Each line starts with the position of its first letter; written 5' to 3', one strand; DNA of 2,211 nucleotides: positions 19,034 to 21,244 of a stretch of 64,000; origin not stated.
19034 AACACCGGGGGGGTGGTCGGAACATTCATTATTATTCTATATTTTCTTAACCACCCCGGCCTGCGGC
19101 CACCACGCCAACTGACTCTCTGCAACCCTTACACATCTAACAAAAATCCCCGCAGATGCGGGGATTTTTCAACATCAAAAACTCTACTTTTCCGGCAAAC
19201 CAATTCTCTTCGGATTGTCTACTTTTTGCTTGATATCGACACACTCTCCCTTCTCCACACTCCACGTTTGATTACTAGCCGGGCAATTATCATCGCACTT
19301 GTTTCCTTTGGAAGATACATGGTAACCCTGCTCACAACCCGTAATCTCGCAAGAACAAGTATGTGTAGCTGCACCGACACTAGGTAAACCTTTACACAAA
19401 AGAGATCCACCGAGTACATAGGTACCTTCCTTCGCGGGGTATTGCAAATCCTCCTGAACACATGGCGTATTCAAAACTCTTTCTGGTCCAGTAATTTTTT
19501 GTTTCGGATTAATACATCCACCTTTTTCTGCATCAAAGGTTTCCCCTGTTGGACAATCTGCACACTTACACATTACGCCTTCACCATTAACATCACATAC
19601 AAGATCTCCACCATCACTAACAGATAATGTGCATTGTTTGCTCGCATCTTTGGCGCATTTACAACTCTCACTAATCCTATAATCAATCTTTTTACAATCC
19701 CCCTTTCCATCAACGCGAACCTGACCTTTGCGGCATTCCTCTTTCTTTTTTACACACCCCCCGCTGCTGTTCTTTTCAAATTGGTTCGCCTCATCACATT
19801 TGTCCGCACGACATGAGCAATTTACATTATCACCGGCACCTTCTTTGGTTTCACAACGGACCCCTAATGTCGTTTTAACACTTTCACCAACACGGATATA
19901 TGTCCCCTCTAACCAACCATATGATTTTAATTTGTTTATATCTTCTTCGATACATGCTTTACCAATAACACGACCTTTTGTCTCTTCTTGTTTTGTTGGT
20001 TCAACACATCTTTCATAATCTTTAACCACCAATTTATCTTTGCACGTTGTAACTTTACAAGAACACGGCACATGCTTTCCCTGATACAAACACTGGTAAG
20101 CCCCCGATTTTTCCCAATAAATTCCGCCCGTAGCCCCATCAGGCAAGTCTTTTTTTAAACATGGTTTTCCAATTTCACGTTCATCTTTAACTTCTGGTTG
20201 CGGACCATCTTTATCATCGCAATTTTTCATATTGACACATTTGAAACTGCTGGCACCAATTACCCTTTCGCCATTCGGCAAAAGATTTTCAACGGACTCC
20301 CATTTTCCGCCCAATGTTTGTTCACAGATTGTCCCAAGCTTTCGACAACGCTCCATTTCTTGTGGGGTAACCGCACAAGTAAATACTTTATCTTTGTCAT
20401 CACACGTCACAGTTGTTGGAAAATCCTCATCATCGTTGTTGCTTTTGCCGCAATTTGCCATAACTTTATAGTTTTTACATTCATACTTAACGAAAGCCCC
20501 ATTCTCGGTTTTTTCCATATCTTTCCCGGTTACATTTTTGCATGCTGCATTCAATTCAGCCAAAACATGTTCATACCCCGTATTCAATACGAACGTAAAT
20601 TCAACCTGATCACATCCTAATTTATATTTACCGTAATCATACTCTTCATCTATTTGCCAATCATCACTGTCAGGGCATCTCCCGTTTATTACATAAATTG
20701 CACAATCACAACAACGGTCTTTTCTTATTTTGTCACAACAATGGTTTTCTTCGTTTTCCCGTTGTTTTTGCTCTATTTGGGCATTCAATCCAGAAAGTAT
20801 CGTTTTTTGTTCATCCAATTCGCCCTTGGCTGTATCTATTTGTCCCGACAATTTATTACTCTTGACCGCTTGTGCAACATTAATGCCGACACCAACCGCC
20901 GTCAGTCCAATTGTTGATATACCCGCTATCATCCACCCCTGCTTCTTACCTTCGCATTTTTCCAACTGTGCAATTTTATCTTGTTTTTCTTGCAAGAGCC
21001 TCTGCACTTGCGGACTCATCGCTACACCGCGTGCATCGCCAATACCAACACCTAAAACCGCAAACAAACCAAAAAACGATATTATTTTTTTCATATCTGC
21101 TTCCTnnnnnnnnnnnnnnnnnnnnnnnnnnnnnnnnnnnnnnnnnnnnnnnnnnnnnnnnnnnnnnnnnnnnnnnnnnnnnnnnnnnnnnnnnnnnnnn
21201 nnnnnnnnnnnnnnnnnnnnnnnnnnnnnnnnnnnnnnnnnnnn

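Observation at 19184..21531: Modular Cys-rich surface protein pair: a short coiled-coil and glycine-zipper module gene followed by a fusion of the same module to 3-4 tandem ~75-aa Cys repeats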

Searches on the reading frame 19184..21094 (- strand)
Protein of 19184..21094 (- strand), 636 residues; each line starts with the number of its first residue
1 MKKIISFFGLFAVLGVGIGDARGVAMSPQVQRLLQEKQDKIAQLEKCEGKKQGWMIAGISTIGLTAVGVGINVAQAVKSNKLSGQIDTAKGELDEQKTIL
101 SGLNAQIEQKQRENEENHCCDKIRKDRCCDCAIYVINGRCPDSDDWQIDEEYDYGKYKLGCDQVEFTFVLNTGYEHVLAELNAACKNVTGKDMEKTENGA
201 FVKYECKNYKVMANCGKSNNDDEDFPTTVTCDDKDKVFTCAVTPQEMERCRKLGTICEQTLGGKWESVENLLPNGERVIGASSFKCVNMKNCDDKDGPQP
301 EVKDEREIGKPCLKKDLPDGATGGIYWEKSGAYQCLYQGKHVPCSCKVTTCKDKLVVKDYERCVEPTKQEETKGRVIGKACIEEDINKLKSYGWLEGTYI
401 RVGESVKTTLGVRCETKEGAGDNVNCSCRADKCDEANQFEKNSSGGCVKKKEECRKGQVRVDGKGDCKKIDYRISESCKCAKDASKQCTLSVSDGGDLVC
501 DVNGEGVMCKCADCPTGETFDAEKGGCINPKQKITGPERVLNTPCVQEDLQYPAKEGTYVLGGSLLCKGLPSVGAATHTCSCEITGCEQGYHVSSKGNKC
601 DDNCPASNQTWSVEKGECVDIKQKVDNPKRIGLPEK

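Call 4: search_protein_families(library=pfam, proteins=[window:19184-21094:-], max_evalue=1)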
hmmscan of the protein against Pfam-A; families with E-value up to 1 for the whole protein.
window:19184-21094:- (636 aa): 1 family
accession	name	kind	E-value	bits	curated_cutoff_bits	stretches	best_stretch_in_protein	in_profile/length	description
PF19258.4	KxYKxGKxW_sig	-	0.051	14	23.6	1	54-77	15-38/41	KxYKxGKxW signal peptide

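Call 6: find_homologous_proteins(query=window:19184-21094:-)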
Query window:19184-21094:- (636 aa): 86 proteins with E <= 0.001 among 6991 candidates.
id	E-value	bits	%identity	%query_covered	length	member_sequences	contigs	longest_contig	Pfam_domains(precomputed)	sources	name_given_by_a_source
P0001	0.0e+0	1470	100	100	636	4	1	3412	-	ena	-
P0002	2.2e-115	405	45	82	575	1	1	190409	-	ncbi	-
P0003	1.4e-101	359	40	83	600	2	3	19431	-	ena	-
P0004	2.9e-101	358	39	84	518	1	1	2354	-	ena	-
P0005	6.8e-93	330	56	34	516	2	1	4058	-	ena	-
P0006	1.9e-90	322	55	46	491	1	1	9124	-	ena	-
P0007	3.3e-86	308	49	46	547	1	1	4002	-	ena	-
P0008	2.1e-84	302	40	52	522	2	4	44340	-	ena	-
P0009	1.8e-67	246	70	17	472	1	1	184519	-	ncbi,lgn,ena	-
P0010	1.2e-66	244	68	17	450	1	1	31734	-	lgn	-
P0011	1.0e-65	241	67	17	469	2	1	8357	-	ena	-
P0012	2.2e-65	239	48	46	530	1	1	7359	-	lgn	-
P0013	1.2e-63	234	72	17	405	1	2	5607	-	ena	-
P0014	7.5e-63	231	55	19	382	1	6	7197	-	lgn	-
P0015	2.8e-62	229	49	34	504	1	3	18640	-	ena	-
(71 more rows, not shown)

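Call 7: find_encoding_contigs(protein=window:19184-21094:-, flank=10000, max_places=6)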
Protein window:19184-21094:- (636 aa): 6 contigs read that carry it; 5 places shown.
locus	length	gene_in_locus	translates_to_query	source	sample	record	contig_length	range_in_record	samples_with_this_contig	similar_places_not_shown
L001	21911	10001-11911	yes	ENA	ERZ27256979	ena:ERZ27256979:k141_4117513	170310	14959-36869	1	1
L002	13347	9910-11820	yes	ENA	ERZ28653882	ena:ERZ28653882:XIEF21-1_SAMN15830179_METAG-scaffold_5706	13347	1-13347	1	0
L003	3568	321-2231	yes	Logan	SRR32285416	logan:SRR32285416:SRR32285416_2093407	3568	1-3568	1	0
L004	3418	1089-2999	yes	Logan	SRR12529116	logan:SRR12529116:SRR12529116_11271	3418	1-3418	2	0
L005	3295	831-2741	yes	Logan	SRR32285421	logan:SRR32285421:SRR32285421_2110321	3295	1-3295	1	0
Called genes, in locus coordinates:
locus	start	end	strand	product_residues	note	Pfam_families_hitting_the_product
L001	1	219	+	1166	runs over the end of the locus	PF01855:POR_N, PF17147:PFOR_II, PF01558:POR, PF10371:EKR, PF00037:Fer4 (weak), PF12838:Fer4_7, PF13183:Fer4_8 (weak), PF02775:TPP_enzyme_C, +7 more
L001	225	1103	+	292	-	-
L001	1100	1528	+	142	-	-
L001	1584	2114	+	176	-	-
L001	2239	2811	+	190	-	PF02559:CarD_TRCF_RID, PF21095:CarD_C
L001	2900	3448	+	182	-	-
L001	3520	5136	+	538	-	-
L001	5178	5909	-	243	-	PF00005:ABC_tran, PF13304:AAA_21 (faint)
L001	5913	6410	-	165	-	PF06835:LptC (weak)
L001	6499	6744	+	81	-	-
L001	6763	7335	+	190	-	-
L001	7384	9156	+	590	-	PF00691:OmpA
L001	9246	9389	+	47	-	-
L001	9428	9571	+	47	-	-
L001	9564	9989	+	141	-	-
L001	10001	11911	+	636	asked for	-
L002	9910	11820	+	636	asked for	-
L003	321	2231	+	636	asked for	-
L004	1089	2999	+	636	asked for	-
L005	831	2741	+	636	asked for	-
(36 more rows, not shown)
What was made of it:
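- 19184..21094 (-): Long subunit gene, 636 aa. The identical protein is found on 6 metagenomic contigs, including a 170-kb one (call 7).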

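Call 20: find_related_loci(query=A1, collection=genome_contigs, flank=5000)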
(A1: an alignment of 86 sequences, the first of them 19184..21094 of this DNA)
Query A1 (636 aa) in genome_contigs; peptide patterns used: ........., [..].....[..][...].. (x = any residue, [..] = any of these).
57 stretches matched a pattern; 41 encode a relative of the query (tblastn E <= 1e-3); 41 distinct loci.
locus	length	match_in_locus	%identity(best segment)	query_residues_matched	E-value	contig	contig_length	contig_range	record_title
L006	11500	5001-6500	45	1-521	1e-104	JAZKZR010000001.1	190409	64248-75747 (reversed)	MAG: Candidatus Enterousia sp. isolate T1900045086_TC20190080.MAGScoT_cleanbin_000026 SGB_4685_k141_1004667, whole genom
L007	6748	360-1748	48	1-636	1e-48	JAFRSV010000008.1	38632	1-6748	MAG: Alphaproteobacteria bacterium isolate RGIG2769 Goat_Omasum-5__c467937, whole genome shotgun sequence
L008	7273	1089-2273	35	22-603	4e-44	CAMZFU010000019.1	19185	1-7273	MAG TPA_asm: uncultured proteobacterium isolate SRR10912535_bin.38_metaWRAP_v1.3_MAG genome assembly, contig: ERZ1421001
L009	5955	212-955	40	9-239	2e-43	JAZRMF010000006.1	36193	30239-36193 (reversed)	MAG: Candidatus Enterousia sp. isolate T1900045428_YK20190119.MAGScoT_cleanbin_000014 SGB_7076_k141_401651, whole genome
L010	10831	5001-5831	67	1-439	1e-41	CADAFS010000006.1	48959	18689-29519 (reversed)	MAG: uncultured proteobacterium isolate RUG13256 genome assembly, contig: RUG13256_asm_6, whole genome shotgun sequence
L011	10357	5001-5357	67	1-119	1e-41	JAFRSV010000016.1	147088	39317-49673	MAG: Alphaproteobacteria bacterium isolate RGIG2769 Goat_Omasum-5__c721047, whole genome shotgun sequence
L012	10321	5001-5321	73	1-107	2e-41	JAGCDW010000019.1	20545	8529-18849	MAG: Alphaproteobacteria bacterium isolate RGIG9702 Yak_Omasum-2__c231049, whole genome shotgun sequence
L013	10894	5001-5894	69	4-448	1e-39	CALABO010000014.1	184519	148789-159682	MAG TPA_asm: uncultured proteobacterium isolate SRR6425765_bin.2_CONCOCT_v1.1_MAG genome assembly, contig: ERZ1767560.1,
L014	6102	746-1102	66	1-117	5e-39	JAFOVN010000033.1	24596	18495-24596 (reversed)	MAG: Alphaproteobacteria bacterium isolate RGIG837 Dairy_cattle_Omasum.Co__c2753098, whole genome shotgun sequence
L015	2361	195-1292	40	5-588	8e-39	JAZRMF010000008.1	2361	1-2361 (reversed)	MAG: Candidatus Enterousia sp. isolate T1900045428_YK20190119.MAGScoT_cleanbin_000014 SGB_7076_k141_2137617, whole genom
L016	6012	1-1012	69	5-363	5e-39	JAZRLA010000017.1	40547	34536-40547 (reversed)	MAG: Candidatus Enterousia sp. isolate T1900045443_YK20190134.MAGScoT_cleanbin_000016 SGB_7130_k141_2158056, whole genom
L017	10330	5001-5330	66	4-113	2e-37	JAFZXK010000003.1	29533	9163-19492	MAG: Alphaproteobacteria bacterium isolate RGIG8185 Water_buffalos_Rumen-3__c304806, whole genome shotgun sequence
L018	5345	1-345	61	5-119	2e-36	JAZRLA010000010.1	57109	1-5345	MAG: Candidatus Enterousia sp. isolate T1900045443_YK20190134.MAGScoT_cleanbin_000016 SGB_7130_k141_3532350, whole genom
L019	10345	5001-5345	53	3-116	2e-33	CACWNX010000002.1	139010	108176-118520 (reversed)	MAG: uncultured proteobacterium isolate RUG10747 genome assembly, contig: RUG10747_asm_2, whole genome shotgun sequence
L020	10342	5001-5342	54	1-114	2e-31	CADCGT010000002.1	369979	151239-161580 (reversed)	MAG: uncultured proteobacterium isolate RUG14636 genome assembly, contig: RUG14636_asm_2, whole genome shotgun sequence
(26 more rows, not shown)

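Call 24: predict_structure(alignment_id=A1)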
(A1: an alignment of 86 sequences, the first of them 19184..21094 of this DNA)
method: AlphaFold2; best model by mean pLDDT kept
length: 636 residues; sequences in the alignment: 86
mean_pLDDT: 58.0   pTM: 0.30
mean pLDDT of the five models: 58.0, 57.3, 55.0, 54.9, 54.4
residues with pLDDT >= 90: 66; 70-90: 154; 50-70: 143; < 50: 273
segments of 3 or more residues with pLDDT < 50: 1-6, 8-25, 52-79, 127-131, 221-242, 260-266, 268-282, 288-332, 343-373, 418-421, 533-601, 624-636
pLDDT, mean of each block of 10 residues (from residue 1): 42 41 56 79 65 38 35 40 64 86 88 79 56 57 58 95 97 96 98 97 98 82 33 31 61 60 46 38 47 31 30 33 43 52 42 36 31 50 74 72 56 56 55 84 80 86 84 52 64 81 64 63 72 42 29 30 29 31 27 30 70 77 46 37
secondary structure, 60 per line:
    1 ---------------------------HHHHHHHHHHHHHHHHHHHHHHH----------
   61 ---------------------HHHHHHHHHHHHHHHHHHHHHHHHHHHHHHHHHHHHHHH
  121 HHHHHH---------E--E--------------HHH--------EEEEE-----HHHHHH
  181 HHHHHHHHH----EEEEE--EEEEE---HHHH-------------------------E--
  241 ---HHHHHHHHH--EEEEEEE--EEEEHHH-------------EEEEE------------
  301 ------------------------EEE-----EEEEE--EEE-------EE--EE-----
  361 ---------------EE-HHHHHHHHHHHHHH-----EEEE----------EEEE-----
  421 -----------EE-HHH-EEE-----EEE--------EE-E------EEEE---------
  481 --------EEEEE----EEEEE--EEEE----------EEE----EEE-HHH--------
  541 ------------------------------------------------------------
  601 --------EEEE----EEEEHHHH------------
elements in order (helices of 4 or more, strands of 3 or more residues): H28-50 H82-126 E165-169 H175-189 E194-198 E201-205 H209-212 H244-252 E255-261 E264-267 E284-288 E325-327 E333-337 E340-342 H379-392 E398-401 E412-415 E439-441 E447-449 E468-471 E489-493 E498-502 E505-508 E519-521 E526-528 E609-612 E617-620 H621-624

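Call 29: search_solved_structures(query=A1, max_evalue=1)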
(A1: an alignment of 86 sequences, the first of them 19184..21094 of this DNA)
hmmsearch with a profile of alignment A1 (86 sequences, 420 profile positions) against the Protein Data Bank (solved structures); distinct sequences matched with E-value up to 1: 2.
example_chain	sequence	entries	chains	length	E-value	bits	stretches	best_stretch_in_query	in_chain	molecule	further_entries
2eqb_B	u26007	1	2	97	0.54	12.8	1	79-130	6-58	Rab guanine nucleotide exchange factor SEC2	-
7z8f_g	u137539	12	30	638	0.74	12.4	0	91-129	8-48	Cytoplasmic dynein 1 intermediate chain 2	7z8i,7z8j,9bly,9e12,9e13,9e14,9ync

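Call 30: search_protein_families(library=ncbifam, proteins=[window:19184-21094:-], max_evalue=1)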
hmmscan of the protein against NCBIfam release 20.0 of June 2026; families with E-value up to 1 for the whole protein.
window:19184-21094:- (636 aa): 0 families

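Call 32: fold_search(model_id=the predicted structure, library=pdb)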
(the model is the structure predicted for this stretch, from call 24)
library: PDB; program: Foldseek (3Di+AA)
matches with E <= 10: 225; with E <= 0.001: 0
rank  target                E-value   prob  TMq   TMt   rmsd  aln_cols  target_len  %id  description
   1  5a0m_A                7.1e-01  0.13  0.06  0.14   8.2        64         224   19  THE CRYSTAL STRUCTURE OF I-SCEI IN COMPLEX WITH ITS TARGET DNA IN THE PRESENCE OF MN (released 2016-05-04)
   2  2hzc                  9.1e-01  0.14  0.06  0.27   7.9        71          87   14  Crystal structure of the N-terminal RRM of the U2AF large subunit (released 2006-08-29)
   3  9bct_G                9.1e-01  0.06  0.06  0.17  18.7       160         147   10  Cryo-EM structure of Thermococcus kodakarensis FttA-dependent transcription pre-termination complex containing 44 nt R (released 2024-07-31)
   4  8yt8_B                9.6e-01  0.02  0.05  0.09  31.3       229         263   11  Cryo-EM structure of the dystrophin glycoprotein complex (released 2024-12-11)
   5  5akf_E                1.1e+00  0.33  0.07  0.22   3.9        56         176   14  THE CRYSTAL STRUCTURE OF I-DMOI Q42AK120M IN COMPLEX WITH ITS TARGET DNA NICKED IN THE CODING STRAND A AND IN THE PRES (released 2015-06-17)
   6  8rxx_SN               1.3e+00  0.08  0.06  0.24   9.4        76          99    9  CRYO-EM STRUCTURE OF LEISHMANIA MAJOR 80S RIBOSOME WITH A/P/E-site tRNA AND mRNA : LM32Cs3H1 sKO STRAIN (released 2024-05-15)
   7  5a0m_B                1.3e+00  0.08  0.06  0.15  13.6        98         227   15  THE CRYSTAL STRUCTURE OF I-SCEI IN COMPLEX WITH ITS TARGET DNA IN THE PRESENCE OF MN (released 2016-05-04)
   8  6zm5_g                1.4e+00  0.18  0.06  0.21   9.4        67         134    6  Human mitochondrial ribosome in complex with OXA1L, mRNA, A/A tRNA, P/P tRNA and nascent polypeptide (released 2021-01-13)
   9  2gjh_MODEL_1_A        1.5e+00  0.54  0.06  0.53   2.6        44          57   23  NMR Structure of CFr (C-terminal fragment of computationally designed novel-topology protein Top7) (released 2006-10-17)
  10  7mwq_B                1.5e+00  0.38  0.06  0.18   3.6        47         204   13  Structure of De Novo designed beta sheet heterodimer LHD29A53/B53 (released 2022-01-19)
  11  4v5o_A7               1.5e+00  0.13  0.07  0.26  15.0        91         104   15  CRYSTAL STRUCTURE OF THE EUKARYOTIC 40S RIBOSOMAL SUBUNIT IN COMPLEX WITH INITIATION FACTOR 1. (released 2014-07-09)
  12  6wmk_B                1.6e+00  0.38  0.06  0.42   3.4        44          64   11  Crystal structure of beta sheet heterodimer LHD29 (released 2021-11-10)
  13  9cs9_A                1.6e+00  0.21  0.06  0.17   4.0        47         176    6  KHNYN KH1-KH2 (released 2025-01-15)
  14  5ak9_J                1.7e+00  0.23  0.07  0.21   4.0        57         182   18  THE CRYSTAL STRUCTURE OF I-DMOI Q42AK120M IN COMPLEX WITH ITS TARGET DNA IN THE PRESENCE OF 2MM MN (released 2015-06-17)
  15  5akn_A                1.9e+00  0.23  0.07  0.22   4.0        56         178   14  THE CRYSTAL STRUCTURE OF I-DMOI Q42AK120M IN COMPLEX WITH ITS TARGET DNA NICKED IN THE non-CODING STRAND B AND IN THE  (released 2015-06-17)
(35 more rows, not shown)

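Call 60: search_protein_families(library=pfam, alignment_id=A1, max_evalue=0.001)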
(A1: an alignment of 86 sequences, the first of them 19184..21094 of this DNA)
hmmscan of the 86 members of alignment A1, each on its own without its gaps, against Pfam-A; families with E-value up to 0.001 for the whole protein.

A. member 1, window:19184-21094:- (636 aa): 0 families

B. families by the number of members that match (of 86 scanned): 0 families

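Call 70: find_related_loci(query=A1, collection=viral_contigs, flank=5000)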
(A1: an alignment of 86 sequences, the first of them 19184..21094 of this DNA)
Query A1 (636 aa) in viral_contigs; peptide patterns used: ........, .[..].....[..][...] (x = any residue, [..] = any of these).
75 stretches matched a pattern, but none encodes a relative of the query by tblastn (E <= 1e-3).
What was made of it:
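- On Rz-like i-spanin (PHROG 739/89/214): No relatives were found in 2.9 M viral contigs (call 70).
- The module is not phage-associated (call 70).
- Tried and rejected: Phage origin is rejected: no relatives in viral contigs (call 70).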

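Call 71: search_protein_families(library=phrogs, proteins=[window:19184-21094:-], max_evalue=0.1)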
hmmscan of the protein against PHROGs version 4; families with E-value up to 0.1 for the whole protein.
window:19184-21094:- (636 aa): 1 family
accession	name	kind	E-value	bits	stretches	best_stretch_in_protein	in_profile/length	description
phrog_89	-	lysis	0.02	15.9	1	61-117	6-62/143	Rz-like spanin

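Call 72: search_protein_families(library=padloc, proteins=[window:19184-21094:-], max_evalue=0.1)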
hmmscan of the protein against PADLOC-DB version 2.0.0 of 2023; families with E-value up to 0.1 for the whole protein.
window:19184-21094:- (636 aa): 0 families

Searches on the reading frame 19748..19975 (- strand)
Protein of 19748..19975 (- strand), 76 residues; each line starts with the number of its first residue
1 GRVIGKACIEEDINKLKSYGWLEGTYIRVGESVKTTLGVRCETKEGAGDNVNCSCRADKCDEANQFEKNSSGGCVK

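Call 56: find_homologous_proteins(query=A5, max_evalue=0.01)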
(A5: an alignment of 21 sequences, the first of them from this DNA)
Query A5 (21 sequences): 235 candidates shared short words with the query, none scored E <= 0.01.
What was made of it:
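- Tried and rejected: This is uninformative, because a ~70-aa domain cannot reach significance at that database size (call 56).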
